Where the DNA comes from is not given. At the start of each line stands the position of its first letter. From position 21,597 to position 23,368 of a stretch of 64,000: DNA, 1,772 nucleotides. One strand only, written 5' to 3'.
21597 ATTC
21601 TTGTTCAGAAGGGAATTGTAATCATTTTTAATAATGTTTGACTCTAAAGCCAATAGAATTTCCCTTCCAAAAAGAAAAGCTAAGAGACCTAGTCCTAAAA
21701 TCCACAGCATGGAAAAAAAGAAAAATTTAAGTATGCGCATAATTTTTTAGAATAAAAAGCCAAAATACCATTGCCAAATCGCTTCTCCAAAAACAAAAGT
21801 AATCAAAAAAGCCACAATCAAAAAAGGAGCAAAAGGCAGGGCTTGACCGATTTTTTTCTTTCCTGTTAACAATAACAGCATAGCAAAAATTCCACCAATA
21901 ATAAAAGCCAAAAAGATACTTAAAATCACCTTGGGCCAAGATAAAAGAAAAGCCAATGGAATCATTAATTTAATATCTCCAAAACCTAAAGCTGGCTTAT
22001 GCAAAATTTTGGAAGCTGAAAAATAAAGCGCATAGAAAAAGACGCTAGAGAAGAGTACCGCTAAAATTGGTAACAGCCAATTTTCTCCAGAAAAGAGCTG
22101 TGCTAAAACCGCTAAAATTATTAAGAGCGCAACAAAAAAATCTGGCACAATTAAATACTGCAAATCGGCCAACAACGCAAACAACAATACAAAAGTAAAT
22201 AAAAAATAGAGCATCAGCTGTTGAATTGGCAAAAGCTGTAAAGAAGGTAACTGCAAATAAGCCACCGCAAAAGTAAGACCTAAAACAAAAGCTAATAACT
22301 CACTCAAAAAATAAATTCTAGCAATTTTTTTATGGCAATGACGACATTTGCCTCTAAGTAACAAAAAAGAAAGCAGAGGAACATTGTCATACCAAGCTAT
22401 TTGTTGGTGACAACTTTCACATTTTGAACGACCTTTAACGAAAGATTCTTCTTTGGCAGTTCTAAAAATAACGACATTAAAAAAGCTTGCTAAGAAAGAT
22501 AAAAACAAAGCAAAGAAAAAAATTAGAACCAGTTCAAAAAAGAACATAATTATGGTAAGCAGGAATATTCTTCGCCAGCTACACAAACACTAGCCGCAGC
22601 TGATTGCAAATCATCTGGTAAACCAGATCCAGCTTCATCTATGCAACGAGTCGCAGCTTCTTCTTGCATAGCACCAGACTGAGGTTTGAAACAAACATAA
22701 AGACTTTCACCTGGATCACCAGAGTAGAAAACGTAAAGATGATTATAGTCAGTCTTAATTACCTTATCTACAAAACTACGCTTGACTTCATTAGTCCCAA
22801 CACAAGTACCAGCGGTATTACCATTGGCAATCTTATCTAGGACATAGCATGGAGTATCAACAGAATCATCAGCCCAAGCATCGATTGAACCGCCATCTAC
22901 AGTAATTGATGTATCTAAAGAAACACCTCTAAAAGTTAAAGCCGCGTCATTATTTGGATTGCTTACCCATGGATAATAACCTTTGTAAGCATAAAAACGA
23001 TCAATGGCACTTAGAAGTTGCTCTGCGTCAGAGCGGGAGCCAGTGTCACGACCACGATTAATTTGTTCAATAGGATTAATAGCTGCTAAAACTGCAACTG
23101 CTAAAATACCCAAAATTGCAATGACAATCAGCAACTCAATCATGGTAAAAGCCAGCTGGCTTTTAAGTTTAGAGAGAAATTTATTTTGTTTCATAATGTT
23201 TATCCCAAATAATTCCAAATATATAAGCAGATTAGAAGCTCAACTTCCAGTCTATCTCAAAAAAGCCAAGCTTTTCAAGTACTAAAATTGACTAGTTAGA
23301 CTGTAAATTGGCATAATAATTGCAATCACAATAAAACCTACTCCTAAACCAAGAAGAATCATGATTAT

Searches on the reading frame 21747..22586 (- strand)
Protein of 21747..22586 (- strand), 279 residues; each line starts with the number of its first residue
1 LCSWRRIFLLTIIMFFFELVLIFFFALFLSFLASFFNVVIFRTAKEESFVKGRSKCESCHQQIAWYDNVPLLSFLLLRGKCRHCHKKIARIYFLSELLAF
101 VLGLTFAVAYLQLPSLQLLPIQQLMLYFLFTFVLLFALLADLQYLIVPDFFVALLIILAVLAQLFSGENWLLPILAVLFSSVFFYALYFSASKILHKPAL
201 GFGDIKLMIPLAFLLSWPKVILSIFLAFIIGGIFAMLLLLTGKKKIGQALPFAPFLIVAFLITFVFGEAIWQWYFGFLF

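Call 83: search_protein_families(library=pfam, proteins=[window:21747-22586:-], max_evalue=0.01)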
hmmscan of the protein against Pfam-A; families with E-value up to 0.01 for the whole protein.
window:21747-22586:- (279 aa): 2 families
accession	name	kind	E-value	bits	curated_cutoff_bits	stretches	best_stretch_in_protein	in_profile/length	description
PF06750.18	A24_N_bact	-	1.8e-27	95.7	23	1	31-108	5-82/84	Bacterial Peptidase A24 N-terminal domain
PF01478.23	Peptidase_A24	-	6.4e-13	49.5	26.5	1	129-236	2-104/104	Type IV leader peptidase family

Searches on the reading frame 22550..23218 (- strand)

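Call 83: search_protein_families(library=pfam, proteins=[window:22550-23218:-], max_evalue=0.01)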
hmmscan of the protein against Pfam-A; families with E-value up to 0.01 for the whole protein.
window:22550-23218:- (222 aa): 1 family
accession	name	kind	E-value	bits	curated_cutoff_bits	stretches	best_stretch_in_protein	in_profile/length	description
PF07963.17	N_methyl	-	2.9e-06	27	21.2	1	19-44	2-27/27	Prokaryotic N-terminal methylation motif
